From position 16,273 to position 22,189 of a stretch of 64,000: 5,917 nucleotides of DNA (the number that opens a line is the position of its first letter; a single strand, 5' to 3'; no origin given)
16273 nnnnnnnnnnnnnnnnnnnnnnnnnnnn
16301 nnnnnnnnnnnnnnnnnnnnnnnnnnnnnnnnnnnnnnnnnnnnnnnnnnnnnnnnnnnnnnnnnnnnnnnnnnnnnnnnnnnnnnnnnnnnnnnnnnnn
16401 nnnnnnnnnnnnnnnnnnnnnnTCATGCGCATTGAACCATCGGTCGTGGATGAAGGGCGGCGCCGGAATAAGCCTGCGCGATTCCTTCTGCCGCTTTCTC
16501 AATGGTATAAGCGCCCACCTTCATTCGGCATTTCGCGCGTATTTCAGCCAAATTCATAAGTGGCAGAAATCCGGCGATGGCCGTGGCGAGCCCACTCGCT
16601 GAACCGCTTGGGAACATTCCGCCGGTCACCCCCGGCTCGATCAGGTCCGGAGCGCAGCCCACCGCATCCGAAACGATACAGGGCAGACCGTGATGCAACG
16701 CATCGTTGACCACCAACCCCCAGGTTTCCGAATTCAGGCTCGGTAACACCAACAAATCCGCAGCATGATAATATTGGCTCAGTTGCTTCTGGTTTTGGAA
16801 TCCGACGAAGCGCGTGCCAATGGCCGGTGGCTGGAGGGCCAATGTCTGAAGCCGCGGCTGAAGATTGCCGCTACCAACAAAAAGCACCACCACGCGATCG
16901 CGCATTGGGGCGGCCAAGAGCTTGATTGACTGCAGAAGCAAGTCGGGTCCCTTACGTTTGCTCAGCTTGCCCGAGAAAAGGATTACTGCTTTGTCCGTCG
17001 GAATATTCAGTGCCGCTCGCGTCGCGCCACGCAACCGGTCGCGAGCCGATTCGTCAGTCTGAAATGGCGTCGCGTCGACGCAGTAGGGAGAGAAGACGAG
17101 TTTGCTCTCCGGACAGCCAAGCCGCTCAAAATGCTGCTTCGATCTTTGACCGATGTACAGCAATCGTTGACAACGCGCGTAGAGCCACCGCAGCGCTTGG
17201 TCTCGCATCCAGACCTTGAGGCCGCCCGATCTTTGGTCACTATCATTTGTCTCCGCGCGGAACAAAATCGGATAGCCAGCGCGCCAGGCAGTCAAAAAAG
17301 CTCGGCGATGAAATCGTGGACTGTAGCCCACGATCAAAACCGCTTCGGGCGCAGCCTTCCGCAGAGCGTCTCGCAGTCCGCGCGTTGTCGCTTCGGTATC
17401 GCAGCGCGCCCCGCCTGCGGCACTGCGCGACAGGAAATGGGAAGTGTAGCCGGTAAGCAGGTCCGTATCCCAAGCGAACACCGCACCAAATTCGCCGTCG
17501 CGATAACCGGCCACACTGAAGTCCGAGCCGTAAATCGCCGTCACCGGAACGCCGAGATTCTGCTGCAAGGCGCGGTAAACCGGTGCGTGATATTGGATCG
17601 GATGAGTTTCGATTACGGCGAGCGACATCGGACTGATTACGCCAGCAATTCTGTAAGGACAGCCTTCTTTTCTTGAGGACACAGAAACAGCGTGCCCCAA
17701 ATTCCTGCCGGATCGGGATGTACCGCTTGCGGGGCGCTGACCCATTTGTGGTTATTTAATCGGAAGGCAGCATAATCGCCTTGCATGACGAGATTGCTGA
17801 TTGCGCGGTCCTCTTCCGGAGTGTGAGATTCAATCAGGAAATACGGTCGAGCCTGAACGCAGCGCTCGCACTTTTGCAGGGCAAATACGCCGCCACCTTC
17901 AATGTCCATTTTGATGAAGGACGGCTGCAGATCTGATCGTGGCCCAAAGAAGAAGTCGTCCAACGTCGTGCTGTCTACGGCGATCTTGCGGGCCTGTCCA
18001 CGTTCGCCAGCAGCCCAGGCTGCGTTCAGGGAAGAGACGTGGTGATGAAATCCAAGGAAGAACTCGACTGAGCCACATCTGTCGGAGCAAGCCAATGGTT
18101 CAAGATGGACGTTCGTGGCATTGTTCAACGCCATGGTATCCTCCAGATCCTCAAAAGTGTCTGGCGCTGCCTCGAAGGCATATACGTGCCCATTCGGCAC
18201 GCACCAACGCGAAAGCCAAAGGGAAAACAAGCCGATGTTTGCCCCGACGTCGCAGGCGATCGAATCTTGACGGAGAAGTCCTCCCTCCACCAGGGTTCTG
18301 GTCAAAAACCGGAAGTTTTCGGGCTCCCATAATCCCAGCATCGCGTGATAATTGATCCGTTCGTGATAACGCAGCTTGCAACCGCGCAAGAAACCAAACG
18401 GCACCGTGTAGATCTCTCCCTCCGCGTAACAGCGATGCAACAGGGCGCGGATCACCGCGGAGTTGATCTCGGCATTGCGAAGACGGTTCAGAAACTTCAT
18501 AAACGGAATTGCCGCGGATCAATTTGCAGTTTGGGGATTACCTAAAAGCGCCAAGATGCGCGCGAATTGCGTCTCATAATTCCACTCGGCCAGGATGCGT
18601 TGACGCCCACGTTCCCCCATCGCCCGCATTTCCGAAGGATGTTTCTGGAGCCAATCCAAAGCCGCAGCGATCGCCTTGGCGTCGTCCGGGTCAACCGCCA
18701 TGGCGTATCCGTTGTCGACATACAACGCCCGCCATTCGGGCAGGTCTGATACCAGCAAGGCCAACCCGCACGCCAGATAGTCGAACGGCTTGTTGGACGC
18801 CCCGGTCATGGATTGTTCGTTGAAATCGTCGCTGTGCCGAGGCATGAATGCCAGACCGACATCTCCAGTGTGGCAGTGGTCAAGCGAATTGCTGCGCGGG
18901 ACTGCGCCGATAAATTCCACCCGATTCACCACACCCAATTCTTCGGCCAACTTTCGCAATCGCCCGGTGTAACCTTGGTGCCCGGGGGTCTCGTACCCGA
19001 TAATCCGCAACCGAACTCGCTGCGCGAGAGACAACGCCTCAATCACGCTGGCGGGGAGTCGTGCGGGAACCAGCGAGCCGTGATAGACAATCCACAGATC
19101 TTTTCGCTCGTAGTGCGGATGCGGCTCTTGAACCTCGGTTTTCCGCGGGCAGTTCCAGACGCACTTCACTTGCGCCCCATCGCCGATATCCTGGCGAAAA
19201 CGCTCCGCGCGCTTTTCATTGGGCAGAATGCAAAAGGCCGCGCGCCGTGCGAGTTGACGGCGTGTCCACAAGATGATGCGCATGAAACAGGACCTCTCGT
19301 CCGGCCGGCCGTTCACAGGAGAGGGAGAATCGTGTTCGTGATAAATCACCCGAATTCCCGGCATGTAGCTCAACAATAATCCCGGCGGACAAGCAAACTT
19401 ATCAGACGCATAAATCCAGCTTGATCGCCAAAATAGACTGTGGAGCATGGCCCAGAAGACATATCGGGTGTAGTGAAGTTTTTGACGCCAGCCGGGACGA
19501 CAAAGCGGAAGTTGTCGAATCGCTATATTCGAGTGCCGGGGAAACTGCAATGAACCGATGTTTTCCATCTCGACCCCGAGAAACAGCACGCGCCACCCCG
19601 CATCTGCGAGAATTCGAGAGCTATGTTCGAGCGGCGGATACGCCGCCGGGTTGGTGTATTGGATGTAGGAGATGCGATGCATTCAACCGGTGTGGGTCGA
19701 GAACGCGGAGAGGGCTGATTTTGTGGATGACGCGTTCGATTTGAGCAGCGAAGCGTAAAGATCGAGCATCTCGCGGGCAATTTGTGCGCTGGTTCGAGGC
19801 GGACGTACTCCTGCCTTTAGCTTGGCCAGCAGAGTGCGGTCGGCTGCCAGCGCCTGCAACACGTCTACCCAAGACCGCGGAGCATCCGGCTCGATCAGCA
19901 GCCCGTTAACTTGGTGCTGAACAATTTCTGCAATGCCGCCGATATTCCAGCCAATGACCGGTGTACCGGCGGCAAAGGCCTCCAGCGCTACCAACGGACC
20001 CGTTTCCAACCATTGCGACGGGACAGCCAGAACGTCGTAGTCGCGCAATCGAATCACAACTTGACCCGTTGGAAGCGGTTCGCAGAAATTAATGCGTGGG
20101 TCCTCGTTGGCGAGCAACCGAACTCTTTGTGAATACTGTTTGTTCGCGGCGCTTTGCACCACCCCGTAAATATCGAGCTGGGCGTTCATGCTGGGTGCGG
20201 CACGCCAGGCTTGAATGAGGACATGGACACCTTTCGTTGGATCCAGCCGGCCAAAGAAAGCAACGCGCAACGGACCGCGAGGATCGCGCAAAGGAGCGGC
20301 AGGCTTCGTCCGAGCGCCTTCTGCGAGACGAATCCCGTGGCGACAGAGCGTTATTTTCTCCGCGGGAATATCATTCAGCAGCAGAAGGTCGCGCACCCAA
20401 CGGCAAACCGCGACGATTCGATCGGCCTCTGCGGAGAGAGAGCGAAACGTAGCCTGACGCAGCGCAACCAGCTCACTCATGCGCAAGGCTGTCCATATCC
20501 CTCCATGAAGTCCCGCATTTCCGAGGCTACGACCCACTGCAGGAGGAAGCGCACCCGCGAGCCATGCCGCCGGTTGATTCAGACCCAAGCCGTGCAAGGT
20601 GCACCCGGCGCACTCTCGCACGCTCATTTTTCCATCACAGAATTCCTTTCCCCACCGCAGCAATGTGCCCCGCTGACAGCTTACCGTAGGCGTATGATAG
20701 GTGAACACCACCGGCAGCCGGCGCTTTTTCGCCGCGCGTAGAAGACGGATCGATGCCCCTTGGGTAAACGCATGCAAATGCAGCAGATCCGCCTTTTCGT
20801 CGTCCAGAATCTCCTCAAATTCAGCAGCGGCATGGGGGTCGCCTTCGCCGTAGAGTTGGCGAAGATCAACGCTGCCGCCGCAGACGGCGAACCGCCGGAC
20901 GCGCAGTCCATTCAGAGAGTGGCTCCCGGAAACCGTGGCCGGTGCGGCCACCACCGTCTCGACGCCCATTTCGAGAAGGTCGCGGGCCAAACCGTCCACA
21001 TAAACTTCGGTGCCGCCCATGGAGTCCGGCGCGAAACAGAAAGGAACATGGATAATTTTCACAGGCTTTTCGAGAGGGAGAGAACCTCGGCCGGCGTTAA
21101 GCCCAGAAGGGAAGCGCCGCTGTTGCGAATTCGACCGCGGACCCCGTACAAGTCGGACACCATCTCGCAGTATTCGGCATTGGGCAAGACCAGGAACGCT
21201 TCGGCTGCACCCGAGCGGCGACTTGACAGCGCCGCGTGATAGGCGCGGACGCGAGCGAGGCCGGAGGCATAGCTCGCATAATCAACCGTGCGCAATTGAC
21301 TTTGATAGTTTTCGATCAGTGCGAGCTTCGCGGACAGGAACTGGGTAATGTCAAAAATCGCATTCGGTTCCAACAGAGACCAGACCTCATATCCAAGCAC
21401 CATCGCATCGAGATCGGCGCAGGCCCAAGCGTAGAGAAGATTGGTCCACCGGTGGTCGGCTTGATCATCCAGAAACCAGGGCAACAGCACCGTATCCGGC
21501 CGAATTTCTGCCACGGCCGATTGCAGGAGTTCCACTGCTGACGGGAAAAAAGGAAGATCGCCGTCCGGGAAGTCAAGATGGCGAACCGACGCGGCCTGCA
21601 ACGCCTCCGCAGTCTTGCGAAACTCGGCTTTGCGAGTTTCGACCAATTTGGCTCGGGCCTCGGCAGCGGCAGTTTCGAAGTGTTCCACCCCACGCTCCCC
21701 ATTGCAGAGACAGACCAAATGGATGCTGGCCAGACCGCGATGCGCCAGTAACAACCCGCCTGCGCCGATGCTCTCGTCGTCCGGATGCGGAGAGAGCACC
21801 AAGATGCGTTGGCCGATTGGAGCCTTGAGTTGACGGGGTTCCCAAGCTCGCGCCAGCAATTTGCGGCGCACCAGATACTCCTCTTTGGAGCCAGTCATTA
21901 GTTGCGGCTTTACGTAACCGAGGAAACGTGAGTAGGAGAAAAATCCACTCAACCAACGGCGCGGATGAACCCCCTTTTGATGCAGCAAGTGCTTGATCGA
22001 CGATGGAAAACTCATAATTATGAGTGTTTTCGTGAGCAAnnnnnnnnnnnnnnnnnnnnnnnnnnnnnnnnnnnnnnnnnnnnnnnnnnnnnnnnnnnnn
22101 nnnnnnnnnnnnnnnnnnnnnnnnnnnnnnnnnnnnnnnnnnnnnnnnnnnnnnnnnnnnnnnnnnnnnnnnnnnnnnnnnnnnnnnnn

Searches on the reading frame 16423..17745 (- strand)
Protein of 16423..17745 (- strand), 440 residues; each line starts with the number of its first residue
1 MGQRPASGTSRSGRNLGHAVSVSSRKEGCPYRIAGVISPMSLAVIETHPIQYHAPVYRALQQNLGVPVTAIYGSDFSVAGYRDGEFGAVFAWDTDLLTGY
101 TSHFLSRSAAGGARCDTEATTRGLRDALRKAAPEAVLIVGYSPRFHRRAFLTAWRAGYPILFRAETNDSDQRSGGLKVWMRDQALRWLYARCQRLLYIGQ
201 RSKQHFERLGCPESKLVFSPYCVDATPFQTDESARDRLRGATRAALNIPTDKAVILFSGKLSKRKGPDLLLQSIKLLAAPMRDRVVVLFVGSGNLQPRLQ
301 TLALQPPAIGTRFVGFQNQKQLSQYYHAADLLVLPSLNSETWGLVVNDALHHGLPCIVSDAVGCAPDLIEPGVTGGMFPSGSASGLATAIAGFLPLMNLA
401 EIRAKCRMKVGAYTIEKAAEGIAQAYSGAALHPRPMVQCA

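Call 63: search_protein_families(library=pfam, proteins=[window:16423-17745:-], max_evalue=0.0001)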
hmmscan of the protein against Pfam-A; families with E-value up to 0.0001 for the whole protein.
window:16423-17745:- (440 aa): 4 families
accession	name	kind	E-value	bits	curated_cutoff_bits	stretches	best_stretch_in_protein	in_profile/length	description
PF00534.26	Glycos_transf_1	-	5.9e-31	107.7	26.4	1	242-394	5-156/172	Glycosyl transferases group 1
PF13692.12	Glyco_trans_1_4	-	4.2e-25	89.1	27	1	253-392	2-138/142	Glycosyl transferases group 1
PF20706.3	GT4-conflict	-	7.9e-08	32.1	26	1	181-371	136-323/385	Family 4 Glycosyltransferase in conflict systems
PF13579.12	Glyco_trans_4_4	-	1.8e-06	28.8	29.7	1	119-221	58-157/158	Glycosyl transferase 4-like domain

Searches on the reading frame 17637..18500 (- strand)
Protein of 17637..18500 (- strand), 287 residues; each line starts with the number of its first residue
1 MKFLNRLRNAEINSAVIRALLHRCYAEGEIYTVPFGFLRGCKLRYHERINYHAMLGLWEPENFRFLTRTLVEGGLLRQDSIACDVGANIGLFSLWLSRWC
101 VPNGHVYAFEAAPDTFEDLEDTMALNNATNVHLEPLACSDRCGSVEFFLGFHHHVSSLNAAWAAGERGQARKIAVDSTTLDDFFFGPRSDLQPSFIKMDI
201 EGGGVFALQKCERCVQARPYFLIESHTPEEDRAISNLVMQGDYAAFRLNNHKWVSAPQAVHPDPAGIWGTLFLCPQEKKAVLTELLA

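Call 63: search_protein_families(library=pfam, proteins=[window:17637-18500:-], max_evalue=0.0001)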
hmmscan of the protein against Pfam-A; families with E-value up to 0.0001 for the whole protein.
window:17637-18500:- (287 aa): 1 family
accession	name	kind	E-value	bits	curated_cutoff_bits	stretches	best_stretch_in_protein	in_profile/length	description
PF05050.19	Methyltransf_21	-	8.7e-15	55.7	22.7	1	84-230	1-153/173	Methyltransferase FkbM domain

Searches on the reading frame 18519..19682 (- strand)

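Call 63: search_protein_families(library=pfam, proteins=[window:18519-19682:-], max_evalue=0.0001)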
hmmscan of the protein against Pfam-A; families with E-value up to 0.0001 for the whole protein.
window:18519-19682:- (387 aa): 4 families
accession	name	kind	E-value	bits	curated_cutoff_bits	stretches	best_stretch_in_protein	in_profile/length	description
PF00534.26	Glycos_transf_1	-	5.6e-13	49.2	26.4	1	194-362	14-172/172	Glycosyl transferases group 1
PF13524.12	Glyco_trans_1_2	-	8.8e-13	48.9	25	1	214-378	6-144/144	Glycosyl transferase-like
PF13692.12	Glyco_trans_1_4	-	1.1e-08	35.8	27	1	198-345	4-139/142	Glycosyl transferases group 1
PF13579.12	Glyco_trans_4_4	-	2.2e-07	31.8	29.7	1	22-172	11-152/158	Glycosyl transferase 4-like domain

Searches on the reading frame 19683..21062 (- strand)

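Call 63: search_protein_families(library=pfam, proteins=[window:19683-21062:-], max_evalue=0.0001)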
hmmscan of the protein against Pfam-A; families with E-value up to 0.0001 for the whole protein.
window:19683-21062:- (459 aa): 5 families
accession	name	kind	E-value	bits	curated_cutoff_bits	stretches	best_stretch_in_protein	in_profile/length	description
PF00534.26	Glycos_transf_1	-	2.6e-26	92.7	26.4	1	262-416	13-166/172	Glycosyl transferases group 1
PF13692.12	Glyco_trans_1_4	-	6.1e-23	82.1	27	1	266-408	3-142/142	Glycosyl transferases group 1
PF13439.12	Glyco_transf_4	-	9.2e-20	71.8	28.5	1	15-127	1-108/170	Glycosyltransferase Family 4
PF13579.12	Glyco_trans_4_4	-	2.8e-19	70.5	29.7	1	16-138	1-109/158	Glycosyl transferase 4-like domain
PF20706.3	GT4-conflict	-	8.8e-11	41.8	26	1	200-403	134-338/385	Family 4 Glycosyltransferase in conflict systems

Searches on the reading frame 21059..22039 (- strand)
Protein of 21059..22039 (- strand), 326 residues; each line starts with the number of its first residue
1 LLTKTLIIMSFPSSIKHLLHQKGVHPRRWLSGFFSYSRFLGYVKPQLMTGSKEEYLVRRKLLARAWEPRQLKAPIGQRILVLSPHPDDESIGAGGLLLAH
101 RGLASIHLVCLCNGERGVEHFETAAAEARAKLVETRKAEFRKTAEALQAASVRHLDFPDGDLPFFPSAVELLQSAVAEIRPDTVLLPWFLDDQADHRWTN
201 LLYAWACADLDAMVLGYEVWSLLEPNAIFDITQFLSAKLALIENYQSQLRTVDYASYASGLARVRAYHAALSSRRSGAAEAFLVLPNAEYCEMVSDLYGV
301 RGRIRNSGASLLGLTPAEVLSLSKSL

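Call 63: search_protein_families(library=pfam, proteins=[window:21059-22039:-], max_evalue=0.0001)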
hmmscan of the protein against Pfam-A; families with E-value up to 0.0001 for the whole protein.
window:21059-22039:- (326 aa): 1 family
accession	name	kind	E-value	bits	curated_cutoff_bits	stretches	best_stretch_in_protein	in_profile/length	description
PF02585.22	PIG-L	-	7.4e-24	85.1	28.2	1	80-202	1-124/129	GlcNAc-PI de-N-acetylase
